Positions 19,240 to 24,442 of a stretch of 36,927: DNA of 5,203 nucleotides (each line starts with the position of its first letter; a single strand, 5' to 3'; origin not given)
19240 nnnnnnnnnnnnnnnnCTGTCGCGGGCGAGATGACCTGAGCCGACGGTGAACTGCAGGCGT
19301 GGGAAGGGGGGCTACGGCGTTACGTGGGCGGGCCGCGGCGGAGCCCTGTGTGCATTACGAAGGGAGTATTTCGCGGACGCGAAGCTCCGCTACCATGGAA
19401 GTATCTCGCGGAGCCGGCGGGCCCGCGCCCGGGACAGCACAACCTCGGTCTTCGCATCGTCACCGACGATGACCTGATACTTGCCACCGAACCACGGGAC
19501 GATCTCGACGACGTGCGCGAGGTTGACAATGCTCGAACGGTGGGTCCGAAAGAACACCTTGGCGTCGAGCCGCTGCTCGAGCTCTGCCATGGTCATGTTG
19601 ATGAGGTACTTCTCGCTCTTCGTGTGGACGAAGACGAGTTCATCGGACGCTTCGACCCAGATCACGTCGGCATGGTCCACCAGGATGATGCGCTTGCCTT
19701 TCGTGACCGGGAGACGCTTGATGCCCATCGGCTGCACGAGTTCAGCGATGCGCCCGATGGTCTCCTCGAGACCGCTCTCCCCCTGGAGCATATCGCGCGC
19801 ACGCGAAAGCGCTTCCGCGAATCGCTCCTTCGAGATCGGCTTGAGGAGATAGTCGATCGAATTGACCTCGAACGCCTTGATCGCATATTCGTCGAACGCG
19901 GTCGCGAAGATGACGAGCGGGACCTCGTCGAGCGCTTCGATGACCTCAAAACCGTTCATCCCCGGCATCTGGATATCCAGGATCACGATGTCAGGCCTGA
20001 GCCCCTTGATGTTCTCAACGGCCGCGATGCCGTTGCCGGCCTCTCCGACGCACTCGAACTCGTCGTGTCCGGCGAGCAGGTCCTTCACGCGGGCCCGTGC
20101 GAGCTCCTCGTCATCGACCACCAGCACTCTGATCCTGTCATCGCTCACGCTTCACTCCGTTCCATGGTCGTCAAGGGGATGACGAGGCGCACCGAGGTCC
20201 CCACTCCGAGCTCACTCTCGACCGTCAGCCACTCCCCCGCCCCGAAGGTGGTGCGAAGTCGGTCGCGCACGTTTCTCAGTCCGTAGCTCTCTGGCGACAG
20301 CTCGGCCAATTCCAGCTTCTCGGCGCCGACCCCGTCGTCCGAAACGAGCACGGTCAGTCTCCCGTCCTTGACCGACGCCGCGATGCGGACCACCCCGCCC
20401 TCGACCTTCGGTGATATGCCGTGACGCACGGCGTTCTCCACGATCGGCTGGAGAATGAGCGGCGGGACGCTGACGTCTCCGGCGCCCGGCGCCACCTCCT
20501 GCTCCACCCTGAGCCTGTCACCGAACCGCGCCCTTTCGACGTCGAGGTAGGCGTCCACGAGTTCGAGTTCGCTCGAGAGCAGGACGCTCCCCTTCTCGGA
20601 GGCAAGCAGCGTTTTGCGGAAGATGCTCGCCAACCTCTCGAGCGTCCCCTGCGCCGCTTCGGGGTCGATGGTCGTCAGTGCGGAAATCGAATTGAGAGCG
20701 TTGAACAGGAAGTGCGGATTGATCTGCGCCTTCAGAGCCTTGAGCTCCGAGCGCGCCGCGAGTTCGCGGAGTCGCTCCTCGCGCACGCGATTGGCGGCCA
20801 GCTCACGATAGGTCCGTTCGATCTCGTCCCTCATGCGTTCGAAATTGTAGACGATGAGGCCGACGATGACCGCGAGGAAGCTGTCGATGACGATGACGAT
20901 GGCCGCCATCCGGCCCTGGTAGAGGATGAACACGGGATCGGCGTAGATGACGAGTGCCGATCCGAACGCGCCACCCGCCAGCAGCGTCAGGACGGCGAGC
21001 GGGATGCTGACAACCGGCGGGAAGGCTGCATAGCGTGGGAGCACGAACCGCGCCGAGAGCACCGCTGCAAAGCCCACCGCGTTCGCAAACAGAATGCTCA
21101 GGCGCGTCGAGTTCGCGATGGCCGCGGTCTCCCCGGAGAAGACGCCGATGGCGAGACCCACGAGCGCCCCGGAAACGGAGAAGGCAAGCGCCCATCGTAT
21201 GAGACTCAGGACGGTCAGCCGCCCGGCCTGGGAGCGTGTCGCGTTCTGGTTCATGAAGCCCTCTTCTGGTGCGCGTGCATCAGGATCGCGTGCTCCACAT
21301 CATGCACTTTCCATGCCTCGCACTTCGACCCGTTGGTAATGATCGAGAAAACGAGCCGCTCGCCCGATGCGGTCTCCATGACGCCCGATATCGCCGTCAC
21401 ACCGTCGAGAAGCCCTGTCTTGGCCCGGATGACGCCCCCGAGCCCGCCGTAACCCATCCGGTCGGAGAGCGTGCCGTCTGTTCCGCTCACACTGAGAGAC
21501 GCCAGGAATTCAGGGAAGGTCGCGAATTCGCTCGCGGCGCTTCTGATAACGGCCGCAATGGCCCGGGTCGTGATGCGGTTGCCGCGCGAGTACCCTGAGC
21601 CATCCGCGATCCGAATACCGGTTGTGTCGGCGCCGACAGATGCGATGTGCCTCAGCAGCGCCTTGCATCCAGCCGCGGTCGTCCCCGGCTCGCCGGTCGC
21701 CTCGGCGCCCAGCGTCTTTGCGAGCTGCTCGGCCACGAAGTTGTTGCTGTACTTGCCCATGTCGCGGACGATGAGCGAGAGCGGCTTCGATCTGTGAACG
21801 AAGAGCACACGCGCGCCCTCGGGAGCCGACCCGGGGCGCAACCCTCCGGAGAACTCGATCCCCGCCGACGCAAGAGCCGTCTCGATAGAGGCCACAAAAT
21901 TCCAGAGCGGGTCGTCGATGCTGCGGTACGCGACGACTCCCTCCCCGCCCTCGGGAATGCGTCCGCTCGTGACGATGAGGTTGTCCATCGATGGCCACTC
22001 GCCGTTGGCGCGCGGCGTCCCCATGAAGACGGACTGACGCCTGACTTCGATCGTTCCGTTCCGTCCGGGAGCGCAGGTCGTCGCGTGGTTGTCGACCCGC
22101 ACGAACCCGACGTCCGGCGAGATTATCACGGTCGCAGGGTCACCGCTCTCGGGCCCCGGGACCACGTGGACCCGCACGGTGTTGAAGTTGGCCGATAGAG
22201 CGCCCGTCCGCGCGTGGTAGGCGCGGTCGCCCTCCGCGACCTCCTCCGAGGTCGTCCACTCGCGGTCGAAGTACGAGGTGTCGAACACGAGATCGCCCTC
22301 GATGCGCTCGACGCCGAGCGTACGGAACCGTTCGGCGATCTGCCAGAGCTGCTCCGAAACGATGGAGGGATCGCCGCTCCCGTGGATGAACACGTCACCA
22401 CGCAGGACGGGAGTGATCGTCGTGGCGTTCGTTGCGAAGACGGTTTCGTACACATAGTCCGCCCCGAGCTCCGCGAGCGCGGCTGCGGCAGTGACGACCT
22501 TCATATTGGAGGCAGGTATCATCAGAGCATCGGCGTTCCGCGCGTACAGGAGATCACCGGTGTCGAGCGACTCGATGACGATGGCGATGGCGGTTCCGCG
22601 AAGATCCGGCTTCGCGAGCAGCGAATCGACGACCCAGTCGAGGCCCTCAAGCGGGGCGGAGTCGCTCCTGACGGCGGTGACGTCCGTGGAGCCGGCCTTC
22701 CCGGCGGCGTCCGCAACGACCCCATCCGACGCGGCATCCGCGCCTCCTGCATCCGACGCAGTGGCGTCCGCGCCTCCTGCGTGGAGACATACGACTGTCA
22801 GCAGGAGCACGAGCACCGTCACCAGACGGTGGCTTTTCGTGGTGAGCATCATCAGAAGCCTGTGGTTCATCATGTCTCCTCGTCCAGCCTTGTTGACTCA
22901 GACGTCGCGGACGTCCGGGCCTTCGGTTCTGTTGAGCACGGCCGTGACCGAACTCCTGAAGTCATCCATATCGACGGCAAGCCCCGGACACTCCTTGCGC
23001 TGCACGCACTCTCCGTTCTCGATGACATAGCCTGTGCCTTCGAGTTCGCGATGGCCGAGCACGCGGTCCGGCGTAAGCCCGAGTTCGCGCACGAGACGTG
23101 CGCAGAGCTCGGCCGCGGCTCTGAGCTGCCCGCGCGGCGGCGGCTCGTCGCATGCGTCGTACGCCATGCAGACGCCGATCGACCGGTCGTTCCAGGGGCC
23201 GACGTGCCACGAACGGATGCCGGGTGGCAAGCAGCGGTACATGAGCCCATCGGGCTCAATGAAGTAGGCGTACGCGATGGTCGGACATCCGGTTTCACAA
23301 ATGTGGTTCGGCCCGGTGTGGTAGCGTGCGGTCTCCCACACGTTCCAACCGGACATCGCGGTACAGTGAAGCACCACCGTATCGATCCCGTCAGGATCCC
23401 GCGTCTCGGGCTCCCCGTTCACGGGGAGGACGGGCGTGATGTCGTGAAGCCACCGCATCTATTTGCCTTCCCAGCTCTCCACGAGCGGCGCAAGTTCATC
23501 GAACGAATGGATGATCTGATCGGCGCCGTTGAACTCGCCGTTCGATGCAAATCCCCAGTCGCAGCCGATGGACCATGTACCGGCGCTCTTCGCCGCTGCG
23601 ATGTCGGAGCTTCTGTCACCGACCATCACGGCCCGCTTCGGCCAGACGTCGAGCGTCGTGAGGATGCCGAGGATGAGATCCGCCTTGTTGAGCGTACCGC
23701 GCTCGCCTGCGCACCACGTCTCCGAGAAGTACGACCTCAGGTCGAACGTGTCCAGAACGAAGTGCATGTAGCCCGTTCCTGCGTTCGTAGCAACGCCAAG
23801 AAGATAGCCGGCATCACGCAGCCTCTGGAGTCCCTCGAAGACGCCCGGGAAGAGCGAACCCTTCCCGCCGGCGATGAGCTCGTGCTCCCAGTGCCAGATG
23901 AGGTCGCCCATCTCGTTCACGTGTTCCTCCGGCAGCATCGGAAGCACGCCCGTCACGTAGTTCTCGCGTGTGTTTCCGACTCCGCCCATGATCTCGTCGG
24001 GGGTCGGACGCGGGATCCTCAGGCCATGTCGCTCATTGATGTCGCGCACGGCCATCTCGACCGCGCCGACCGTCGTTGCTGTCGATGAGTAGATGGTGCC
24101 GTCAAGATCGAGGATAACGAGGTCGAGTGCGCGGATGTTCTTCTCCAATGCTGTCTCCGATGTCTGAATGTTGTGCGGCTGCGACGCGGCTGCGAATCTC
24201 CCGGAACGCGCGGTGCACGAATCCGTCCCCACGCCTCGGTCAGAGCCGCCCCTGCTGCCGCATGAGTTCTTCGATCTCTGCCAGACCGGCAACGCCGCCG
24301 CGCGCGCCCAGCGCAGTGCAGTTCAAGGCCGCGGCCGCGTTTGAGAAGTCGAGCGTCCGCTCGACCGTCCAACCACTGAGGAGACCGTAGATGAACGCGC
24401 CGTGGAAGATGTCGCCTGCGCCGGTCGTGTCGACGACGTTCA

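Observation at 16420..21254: One 4-TM sensor module is wired to two different outputs (a LytS-type kinase and a PP2C phosphatase) in the same locus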

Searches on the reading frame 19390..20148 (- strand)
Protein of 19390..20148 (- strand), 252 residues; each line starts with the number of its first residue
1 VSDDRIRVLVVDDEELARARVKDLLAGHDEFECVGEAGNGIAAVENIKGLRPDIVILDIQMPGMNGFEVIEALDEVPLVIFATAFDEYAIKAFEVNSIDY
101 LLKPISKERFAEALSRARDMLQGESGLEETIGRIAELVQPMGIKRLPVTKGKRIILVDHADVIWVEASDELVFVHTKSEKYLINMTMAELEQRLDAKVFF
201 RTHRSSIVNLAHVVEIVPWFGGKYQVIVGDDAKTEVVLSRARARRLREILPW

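Call 4: search_protein_families(library=pfam, proteins=[window:19390-20148:-], max_evalue=0.01)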
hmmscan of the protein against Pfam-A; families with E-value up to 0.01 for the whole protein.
window:19390-20148:- (252 aa): 2 families
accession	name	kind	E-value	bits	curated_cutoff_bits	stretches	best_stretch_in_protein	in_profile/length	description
PF04397.21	LytTR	-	1.3e-27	96.3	22.6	1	152-250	1-97/98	LytTr DNA-binding domain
PF00072.30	Response_reg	-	6.8e-23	81.4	30.2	1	8-114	1-110/111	Response regulator receiver domain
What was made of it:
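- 19390..20148 (-): Response regulator, REC plus LytTR DNA-binding domain (252 aa). Pfam PF00072 at 6.8e-23 and PF04397 at 1.3e-27 (call 4).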

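Call 77: search_protein_families(library=padloc, proteins=[window:19390-20148:-], max_evalue=0.001)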
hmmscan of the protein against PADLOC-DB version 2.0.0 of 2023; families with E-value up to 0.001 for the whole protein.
window:19390-20148:- (252 aa): 2 families
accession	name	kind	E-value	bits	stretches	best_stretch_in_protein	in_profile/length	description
PDLC04725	PDC-M60B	-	0.0004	18.3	1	6-65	4-63/158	-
PDLC00405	SduA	-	0.00059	17.4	1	6-67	7-66/323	DUF4263 domain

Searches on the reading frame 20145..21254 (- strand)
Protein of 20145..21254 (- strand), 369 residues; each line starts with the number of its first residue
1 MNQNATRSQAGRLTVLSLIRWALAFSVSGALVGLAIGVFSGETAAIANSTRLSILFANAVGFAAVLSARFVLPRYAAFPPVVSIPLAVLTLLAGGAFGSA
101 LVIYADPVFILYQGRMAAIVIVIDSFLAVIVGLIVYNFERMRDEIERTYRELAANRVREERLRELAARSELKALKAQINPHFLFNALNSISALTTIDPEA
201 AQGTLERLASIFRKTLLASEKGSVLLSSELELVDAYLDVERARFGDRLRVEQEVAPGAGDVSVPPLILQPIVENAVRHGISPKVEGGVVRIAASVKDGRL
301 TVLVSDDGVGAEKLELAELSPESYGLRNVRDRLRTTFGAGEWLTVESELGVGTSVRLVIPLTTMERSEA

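Call 4: search_protein_families(library=pfam, proteins=[window:20145-21254:-], max_evalue=0.01)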
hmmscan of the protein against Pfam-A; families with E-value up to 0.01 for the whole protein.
window:20145-21254:- (369 aa): 3 families
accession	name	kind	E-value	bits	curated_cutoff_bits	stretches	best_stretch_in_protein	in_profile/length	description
PF06580.19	His_kinase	-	2.6e-25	88.9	25.2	1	170-248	2-81/81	Histidine kinase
PF02518.31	HATPase_c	-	6.9e-09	36.6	26.4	1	267-362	9-110/111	Histidine kinase-, DNA gyrase B-, and HSP90-like ATPase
PF13581.12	HATPase_c_2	-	0.00064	20.2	27.4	1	272-318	40-86/127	Histidine kinase-like ATPase domain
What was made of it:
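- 20145..21254 (-): TM4-kinase (369 aa): N-terminal 4-TM module, then a 43-residue helical linker, then a LytS/YehU-type His_kinase plus HATPase_c core. Pfam PF06580 at 2.6e-25 and PF02518 at 6.9e-09 (call 4).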

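Call 7: search_protein_families(library=ncbifam, proteins=[window:20145-21254:-], max_evalue=1)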
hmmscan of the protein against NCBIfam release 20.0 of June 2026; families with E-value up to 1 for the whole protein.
window:20145-21254:- (369 aa): 24 families
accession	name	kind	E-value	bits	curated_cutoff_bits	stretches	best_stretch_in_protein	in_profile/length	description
NF052531.1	Strep_LiaS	equivalog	1.2e-05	24.7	450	1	267-361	244-327/328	envelope stress sensor histidine kinase LiaS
TIGR01925.2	spIIAB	equivalog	2.5e-05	24.2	135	1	272-358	46-133/137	anti-sigma F factor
NF052443.1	SensHisKinMctS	equivalog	4.1e-05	22.1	700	1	285-366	376-453/457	two-component system sensor histidine kinase MctS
NF008184.0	PRK10935.1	equivalog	0.00012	20.9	553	1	273-363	481-561/565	nitrate/nitrite two-component system sensor histidine kinase NarQ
NF008649.0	PRK11644.1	equivalog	0.00022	20.1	408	1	268-361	417-496/499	signal transduction histidine-protein kinase/phosphatase UhpB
NF033093.1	HK_VicK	exception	0.00038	19.2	680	1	269-340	335-402/448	cell wall metabolism sensor histidine kinase VicK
NF050805.1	CellDivHKDivJCaul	equivalog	0.0037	15.6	1000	1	254-361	402-520/531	cell cycle sensor histidine kinase DivJ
NF007007.0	PRK09470.1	equivalog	0.0046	15.9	486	1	245-340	335-424/463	envelope stress sensor histidine kinase CpxA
NF046044.1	PnpS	equivalog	0.0059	15.7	400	1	267-317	285-335/390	two-component system histidine kinase PnpS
TIGR03467.1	HpnE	equivalog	0.017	14.4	283.05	1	152-241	126-215/430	hydroxysqualene dehydroxylase HpnE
NF003144.0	PRK04069.1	equivalog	0.019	14.3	145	1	272-312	51-90/161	anti-sigma B factor RsbW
TIGR02966.1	phoR_proteo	equivalog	0.03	13.3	334.2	1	268-338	234-298/333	phosphate regulon sensor histidine kinase PhoR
NF041735.1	hist_kin_RppB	equivalog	0.03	13.1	400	1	271-345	337-409/438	two-component system sensor histidine kinase RppB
NF033092.0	HK_WalK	equivalog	0.032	12.8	725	1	268-324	493-545/594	cell wall metabolism sensor histidine kinase WalK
TIGR04011.1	poly_gGlu_PgsC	equivalog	0.034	14.4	96.45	1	52-139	7-89/132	poly-gamma-glutamate biosynthesis protein PgsC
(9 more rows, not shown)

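Call 20: find_encoding_contigs(protein=window:20145-21254:-, flank=10000, max_places=4)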
Protein window:20145-21254:- (369 aa): 3 contigs read that carry it; 3 places shown.
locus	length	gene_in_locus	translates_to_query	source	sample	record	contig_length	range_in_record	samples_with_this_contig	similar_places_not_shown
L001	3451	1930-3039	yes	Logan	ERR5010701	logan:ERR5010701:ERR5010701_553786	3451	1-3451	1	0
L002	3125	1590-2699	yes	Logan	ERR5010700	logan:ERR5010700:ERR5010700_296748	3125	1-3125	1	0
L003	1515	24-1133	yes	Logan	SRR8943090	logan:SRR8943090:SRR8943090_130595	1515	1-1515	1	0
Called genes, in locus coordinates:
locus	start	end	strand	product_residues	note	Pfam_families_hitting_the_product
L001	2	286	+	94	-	?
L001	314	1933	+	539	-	PF02113:Peptidase_S13, PF13354:Beta-lactamase2 (faint)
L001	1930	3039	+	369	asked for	PF06580:His_kinase, PF02518:HATPase_c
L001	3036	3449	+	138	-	?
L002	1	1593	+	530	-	?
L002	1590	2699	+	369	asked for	PF06580:His_kinase, PF02518:HATPase_c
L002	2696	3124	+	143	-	?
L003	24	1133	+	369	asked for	PF06580:His_kinase, PF02518:HATPase_c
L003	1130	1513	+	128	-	?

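Call 77: search_protein_families(library=padloc, proteins=[window:20145-21254:-], max_evalue=0.001)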
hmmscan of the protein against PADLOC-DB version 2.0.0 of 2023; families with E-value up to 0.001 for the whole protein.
window:20145-21254:- (369 aa): 0 families

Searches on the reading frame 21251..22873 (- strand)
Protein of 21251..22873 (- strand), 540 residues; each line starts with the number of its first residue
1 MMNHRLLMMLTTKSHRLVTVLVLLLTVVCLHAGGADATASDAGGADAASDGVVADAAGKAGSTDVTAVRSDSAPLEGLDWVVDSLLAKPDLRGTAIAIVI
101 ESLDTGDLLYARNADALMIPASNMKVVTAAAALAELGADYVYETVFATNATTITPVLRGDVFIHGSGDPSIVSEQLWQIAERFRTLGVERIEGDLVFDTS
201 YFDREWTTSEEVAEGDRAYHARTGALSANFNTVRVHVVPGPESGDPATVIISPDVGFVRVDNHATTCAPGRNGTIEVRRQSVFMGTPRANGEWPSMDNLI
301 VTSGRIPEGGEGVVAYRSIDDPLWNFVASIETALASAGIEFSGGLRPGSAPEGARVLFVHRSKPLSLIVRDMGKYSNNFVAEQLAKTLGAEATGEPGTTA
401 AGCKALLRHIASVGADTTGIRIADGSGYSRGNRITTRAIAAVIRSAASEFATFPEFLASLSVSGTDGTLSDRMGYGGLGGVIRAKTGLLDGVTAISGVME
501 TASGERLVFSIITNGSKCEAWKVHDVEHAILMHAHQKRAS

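Call 4: search_protein_families(library=pfam, proteins=[window:21251-22873:-], max_evalue=0.01)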
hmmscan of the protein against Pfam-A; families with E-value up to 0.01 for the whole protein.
window:21251-22873:- (540 aa): 2 families
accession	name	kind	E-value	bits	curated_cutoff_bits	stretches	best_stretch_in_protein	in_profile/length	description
PF02113.21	Peptidase_S13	-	4.1e-97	326.2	22.8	1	82-530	5-437/444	D-Ala-D-Ala carboxypeptidase 3 (S13) family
PF13354.11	Beta-lactamase2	-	0.0016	18.2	22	0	98-138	2-41/214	Beta-lactamase enzyme family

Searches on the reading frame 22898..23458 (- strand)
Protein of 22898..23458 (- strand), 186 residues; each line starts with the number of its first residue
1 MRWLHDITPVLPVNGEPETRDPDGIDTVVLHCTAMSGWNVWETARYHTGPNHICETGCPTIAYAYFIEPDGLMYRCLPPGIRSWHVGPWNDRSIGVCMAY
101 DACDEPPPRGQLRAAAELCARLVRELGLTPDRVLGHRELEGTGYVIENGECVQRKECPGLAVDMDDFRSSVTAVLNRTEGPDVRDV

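Call 4: search_protein_families(library=pfam, proteins=[window:22898-23458:-], max_evalue=0.01)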
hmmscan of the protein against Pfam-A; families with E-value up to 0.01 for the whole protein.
window:22898-23458:- (186 aa): 1 family
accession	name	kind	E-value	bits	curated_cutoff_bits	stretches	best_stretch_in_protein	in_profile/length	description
PF01510.30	Amidase_2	-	1.6e-24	87.1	26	1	25-159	5-130/131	N-acetylmuramoyl-L-alanine amidase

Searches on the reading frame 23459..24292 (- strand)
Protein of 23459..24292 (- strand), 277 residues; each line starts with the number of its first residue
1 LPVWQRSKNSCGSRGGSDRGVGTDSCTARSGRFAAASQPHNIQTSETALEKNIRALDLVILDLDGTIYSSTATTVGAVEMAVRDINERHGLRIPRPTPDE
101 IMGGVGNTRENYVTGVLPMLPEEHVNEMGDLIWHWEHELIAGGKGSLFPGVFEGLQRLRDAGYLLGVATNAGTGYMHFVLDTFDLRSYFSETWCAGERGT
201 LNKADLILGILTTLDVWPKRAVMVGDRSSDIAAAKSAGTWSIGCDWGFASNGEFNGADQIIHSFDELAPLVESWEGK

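Call 4: search_protein_families(library=pfam, proteins=[window:23459-24292:-], max_evalue=0.01)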
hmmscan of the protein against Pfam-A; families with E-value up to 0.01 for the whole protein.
window:23459-24292:- (277 aa): 4 families
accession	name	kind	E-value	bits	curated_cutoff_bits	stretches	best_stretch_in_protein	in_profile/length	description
PF13419.12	HAD_2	-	1.1e-19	71.7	23.8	1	59-243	1-177/178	Haloacid dehalogenase-like hydrolase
PF00702.32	Hydrolase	-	1.5e-16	61.8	26.4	1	57-238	2-191/191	haloacid dehalogenase-like hydrolase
PF13242.12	Hydrolase_like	-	1.3e-06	28.6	22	1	209-255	12-59/75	HAD-hyrolase-like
PF13344.12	Hydrolase_6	-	0.0046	17.4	27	0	145-173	13-41/101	Haloacid dehalogenase-like hydrolase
